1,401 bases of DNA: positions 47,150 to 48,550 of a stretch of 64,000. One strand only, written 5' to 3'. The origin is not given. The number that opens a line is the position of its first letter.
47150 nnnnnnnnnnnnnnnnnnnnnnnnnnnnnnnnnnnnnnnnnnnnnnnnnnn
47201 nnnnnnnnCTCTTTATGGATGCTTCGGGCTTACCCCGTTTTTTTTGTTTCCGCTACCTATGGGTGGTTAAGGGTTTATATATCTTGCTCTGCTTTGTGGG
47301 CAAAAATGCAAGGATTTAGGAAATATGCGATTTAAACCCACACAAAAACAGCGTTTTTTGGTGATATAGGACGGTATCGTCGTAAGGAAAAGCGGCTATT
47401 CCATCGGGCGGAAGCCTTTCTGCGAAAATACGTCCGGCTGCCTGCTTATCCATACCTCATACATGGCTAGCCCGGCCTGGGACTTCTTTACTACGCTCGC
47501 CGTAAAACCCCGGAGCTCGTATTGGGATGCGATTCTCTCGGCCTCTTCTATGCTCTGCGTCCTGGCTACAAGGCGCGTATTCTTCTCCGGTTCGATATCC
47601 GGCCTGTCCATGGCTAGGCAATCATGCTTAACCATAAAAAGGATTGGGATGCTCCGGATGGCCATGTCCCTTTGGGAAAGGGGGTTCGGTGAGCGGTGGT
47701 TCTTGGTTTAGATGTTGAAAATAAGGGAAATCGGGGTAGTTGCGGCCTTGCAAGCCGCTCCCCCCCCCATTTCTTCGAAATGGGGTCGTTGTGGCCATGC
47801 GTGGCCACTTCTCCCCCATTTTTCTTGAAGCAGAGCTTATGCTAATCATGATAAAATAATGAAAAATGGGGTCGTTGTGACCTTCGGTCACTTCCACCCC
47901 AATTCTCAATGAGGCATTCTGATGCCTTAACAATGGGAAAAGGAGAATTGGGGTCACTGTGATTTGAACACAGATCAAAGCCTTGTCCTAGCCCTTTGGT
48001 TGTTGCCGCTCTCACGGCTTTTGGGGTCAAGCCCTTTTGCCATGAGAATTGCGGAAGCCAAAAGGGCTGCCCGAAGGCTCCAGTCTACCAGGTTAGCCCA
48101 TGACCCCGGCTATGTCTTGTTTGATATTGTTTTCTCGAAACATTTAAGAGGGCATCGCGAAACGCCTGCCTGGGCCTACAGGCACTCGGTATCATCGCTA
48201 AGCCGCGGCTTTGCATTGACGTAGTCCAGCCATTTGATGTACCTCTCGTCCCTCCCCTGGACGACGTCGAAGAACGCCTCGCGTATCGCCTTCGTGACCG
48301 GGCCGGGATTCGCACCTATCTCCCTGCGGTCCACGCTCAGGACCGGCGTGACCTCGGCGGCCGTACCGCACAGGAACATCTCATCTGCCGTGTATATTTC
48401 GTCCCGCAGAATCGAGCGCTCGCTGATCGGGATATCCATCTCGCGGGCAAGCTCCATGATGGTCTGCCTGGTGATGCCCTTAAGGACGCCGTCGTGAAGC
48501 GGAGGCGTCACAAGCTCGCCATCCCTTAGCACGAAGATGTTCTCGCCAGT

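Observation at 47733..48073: Intergenic array of five GGGGTC + variable-hairpin modules with interlocking complementary junctions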

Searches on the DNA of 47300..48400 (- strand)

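Call 4: search_rna_families(source=window, start=47300, end=48400, threshold=evalue, max_evalue=10, show_alignments=3)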
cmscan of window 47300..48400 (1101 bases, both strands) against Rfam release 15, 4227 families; matches with E-value up to 10: 3.
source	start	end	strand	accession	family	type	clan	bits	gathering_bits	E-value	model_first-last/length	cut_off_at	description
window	47837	47919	+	RF00311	snoZ188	Gene; snRNA; snoRNA; CD-box;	-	16.6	50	2.7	1-123/123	no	Small nucleolar RNA Z188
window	47849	47932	+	RF00218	SNORD46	Gene; snRNA; snoRNA; CD-box;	CL00061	14.6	40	7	1-104/104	no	Small nucleolar RNA SNORD46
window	47800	47835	-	RF01962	RMST_1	Gene; lncRNA;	-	13.2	40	3.4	1-61/61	no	Rhabdomyosarcoma 2 associated transcript conserved region 1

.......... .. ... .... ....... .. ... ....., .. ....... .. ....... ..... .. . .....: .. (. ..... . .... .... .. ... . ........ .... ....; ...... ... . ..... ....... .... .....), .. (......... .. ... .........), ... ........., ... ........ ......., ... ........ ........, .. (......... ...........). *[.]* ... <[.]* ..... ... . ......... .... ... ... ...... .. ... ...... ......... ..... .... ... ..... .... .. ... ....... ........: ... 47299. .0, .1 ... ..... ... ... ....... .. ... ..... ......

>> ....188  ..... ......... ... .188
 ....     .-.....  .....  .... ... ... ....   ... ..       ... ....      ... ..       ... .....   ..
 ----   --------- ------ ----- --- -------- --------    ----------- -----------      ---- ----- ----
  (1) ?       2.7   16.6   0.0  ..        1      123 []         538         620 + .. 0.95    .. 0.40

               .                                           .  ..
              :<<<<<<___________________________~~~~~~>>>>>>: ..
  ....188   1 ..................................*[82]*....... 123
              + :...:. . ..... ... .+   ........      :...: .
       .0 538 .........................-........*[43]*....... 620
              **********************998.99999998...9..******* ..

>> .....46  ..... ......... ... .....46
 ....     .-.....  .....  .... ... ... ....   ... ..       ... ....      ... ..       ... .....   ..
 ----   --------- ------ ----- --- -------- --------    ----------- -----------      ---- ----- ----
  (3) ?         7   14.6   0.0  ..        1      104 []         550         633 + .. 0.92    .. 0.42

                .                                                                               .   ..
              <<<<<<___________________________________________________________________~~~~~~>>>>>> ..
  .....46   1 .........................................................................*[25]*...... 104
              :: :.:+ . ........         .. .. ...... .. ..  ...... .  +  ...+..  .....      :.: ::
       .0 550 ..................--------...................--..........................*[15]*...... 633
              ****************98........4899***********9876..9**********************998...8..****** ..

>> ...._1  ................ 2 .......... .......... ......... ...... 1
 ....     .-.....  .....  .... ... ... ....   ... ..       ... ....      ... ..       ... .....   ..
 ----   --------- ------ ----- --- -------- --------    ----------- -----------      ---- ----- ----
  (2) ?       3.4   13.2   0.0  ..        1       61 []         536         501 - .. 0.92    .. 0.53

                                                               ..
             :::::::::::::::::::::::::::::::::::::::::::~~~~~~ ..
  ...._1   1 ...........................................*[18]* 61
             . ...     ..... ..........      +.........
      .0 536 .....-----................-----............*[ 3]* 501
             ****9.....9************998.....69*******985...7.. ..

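Call 56: build_rna_model(alignment_id=A2, structure=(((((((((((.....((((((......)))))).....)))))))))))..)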
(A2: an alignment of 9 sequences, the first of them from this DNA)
Model R1 built from alignment A2 (9 sequences, 52 columns); structure: as given.
model positions 50; base pairs 17; branch points 0; effective number of sequences 6.29; information 1.106 bits per position. Calibrated on 0.2 Mb of random sequence (short: E-values are rough).
structure used (alignment columns):
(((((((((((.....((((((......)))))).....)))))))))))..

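Call 57: search_with_rna_model(model_id=R1, sources=[window, L001, L002, L003, L004, L005, L006, L007, L202, L203, L282, L283, L284, L285, L286, L287, L288, L289, L290, L291, L292, L293, L294, L008, L009, L010, L011, L012, L013, L014, L015, L016, L017, L018, L019, L020, L021, L022, L023, L024, L025, L031, L038, L051, L053, L076, L078, L204, L205, L206, L207, L208, L209, L210], max_evalue=10, make_alignment=true, show_alignments=0)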
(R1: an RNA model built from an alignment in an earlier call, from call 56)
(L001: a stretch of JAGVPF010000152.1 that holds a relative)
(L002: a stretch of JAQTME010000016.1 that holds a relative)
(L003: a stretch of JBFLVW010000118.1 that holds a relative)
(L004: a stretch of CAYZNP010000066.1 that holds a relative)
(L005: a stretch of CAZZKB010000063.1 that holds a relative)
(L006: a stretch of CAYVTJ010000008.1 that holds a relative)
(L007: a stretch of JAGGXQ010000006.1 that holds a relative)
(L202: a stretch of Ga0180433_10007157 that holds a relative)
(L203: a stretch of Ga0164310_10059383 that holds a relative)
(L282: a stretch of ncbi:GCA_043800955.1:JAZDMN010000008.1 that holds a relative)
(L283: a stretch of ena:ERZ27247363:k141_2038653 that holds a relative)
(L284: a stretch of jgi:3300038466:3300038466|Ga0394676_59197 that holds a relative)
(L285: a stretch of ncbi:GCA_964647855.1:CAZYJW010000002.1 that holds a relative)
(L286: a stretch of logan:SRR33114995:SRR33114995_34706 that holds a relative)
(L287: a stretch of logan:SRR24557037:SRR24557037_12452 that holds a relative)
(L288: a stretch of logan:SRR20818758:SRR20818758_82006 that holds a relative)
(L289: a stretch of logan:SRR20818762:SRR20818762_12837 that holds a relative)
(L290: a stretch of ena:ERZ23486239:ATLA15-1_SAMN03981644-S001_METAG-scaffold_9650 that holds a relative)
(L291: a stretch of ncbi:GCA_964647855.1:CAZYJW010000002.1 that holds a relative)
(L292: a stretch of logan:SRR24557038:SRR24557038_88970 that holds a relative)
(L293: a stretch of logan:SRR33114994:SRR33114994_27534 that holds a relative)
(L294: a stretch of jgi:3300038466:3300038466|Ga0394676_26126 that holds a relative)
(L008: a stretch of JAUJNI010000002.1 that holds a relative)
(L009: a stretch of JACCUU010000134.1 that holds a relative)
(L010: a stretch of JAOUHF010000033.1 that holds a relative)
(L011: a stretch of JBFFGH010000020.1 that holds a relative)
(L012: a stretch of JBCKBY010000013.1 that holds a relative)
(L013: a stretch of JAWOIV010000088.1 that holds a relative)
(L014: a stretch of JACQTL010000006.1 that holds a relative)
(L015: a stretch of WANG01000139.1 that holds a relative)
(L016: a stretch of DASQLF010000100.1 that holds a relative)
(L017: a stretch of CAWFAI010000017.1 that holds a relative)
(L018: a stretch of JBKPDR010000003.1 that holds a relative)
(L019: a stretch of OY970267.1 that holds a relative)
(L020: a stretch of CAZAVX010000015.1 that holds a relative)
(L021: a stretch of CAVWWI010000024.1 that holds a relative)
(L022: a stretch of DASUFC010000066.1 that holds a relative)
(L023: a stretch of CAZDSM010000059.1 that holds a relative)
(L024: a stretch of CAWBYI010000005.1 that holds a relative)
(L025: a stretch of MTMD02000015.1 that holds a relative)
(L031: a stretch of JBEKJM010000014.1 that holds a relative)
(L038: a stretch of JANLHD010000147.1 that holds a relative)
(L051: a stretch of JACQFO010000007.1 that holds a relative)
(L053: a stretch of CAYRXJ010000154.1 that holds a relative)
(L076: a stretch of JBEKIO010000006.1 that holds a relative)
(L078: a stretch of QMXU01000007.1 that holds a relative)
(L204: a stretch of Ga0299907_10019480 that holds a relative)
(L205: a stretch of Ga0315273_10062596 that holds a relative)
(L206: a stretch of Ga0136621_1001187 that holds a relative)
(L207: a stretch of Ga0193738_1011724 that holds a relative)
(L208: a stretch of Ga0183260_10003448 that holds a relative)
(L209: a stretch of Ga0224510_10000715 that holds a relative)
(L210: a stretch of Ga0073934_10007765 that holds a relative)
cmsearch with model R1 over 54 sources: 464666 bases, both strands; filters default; matches with E-value up to 10: 17.
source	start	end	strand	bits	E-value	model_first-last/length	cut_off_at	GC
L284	7098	7147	+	74.5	2.9e-16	1-50/50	no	0.54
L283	7300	7350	+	70.1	4.3e-15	1-50/50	no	0.49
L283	7386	7433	+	68.1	1.5e-14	1-50/50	no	0.4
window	47860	47907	-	66.9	3.1e-14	1-50/50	no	0.5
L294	3497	3547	+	65.8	6.2e-14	1-50/50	no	0.53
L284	7182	7229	+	61.9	6.5e-13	1-50/50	no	0.42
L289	4675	4722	+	60.8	1.2e-12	1-50/50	no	0.54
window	47776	47824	-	58.6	5e-12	1-50/50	no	0.57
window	47725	47775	-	55.1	4.2e-11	1-50/50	no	0.63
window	47861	47908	+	36.5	3.6e-06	1-50/50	no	0.5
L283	7385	7432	-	33.9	1.7e-05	1-50/50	no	0.42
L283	7299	7349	-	32.2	5.1e-05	1-50/50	no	0.51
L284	7097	7146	-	30.6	0.00014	1-50/50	no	0.56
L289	4674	4721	-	28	0.00064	1-50/50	no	0.56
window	47775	47825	+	26.3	0.0018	1-50/50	no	0.55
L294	3496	3546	-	25.5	0.0029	1-50/50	no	0.53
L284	7181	7228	-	24.2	0.0064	1-50/50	no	0.42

Alignment A3: 17 matches aligned to the model, 52 columns, each read 5' to 3' on its own strand. Consensus structure (alignment columns), stored with it:
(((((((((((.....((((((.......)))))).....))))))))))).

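Call 58: search_with_rna_model(model_id=R1, sources=[window, L283, L284, L289, L294], max_evalue=1e-9, make_alignment=true, show_alignments=0)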
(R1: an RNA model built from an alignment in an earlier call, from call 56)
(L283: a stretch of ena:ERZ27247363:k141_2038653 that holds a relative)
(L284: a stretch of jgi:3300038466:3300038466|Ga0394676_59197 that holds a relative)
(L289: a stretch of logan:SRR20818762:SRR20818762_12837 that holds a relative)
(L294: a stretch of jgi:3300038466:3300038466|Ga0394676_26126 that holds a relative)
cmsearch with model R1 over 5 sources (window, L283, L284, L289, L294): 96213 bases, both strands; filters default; matches with E-value up to 1e-9: 9.
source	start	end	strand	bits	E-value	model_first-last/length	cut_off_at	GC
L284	7098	7147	+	74.5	6e-17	1-50/50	no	0.54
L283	7300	7350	+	70.1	9e-16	1-50/50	no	0.49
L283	7386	7433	+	68.1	3.1e-15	1-50/50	no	0.4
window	47860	47907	-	66.9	6.3e-15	1-50/50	no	0.5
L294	3497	3547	+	65.8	1.3e-14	1-50/50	no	0.53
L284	7182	7229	+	61.9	1.3e-13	1-50/50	no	0.42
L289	4675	4722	+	60.8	2.6e-13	1-50/50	no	0.54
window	47776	47824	-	58.6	1e-12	1-50/50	no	0.57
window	47725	47775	-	55.1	8.7e-12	1-50/50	no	0.63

Alignment A4: 9 matches aligned to the model, 51 columns, each read 5' to 3' on its own strand. Consensus structure (alignment columns), stored with it:
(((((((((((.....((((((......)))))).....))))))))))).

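Call 82: search_dna_similar(query=window:47700-48160:-, collection=phages, mode=distant, max_evalue=0.01, max_rows=10)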
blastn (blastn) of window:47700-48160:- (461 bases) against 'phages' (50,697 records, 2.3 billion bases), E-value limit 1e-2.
No match.

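Call 83: search_dna_similar(query=window:47700-48160:-, collection=plasmids, mode=distant, max_evalue=0.01, max_rows=10)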
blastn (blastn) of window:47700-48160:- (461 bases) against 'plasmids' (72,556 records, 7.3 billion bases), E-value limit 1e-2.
No match.

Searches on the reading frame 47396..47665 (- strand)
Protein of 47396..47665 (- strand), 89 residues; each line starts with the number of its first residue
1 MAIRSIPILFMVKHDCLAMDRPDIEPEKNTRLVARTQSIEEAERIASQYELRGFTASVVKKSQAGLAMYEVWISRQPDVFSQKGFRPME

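Call 6: search_protein_families(library=pfam, proteins=[window:47396-47665:-], max_evalue=0.01)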
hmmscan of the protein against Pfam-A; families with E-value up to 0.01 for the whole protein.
window:47396-47665:- (89 aa): 0 families

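Call 29: search_protein_families(library=pfam, proteins=[window:47396-47611:-], max_evalue=0.01)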
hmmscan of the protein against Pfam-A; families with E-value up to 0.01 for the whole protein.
window:47396-47611:- (71 aa): 0 families

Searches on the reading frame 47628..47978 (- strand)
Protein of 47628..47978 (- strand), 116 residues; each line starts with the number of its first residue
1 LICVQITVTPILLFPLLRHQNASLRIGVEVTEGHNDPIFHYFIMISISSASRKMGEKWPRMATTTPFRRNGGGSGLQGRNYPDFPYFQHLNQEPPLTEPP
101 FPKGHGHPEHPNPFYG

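Call 6: search_protein_families(library=pfam, proteins=[window:47628-47978:-], max_evalue=0.01)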
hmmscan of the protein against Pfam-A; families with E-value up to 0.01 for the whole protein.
window:47628-47978:- (116 aa): 0 families
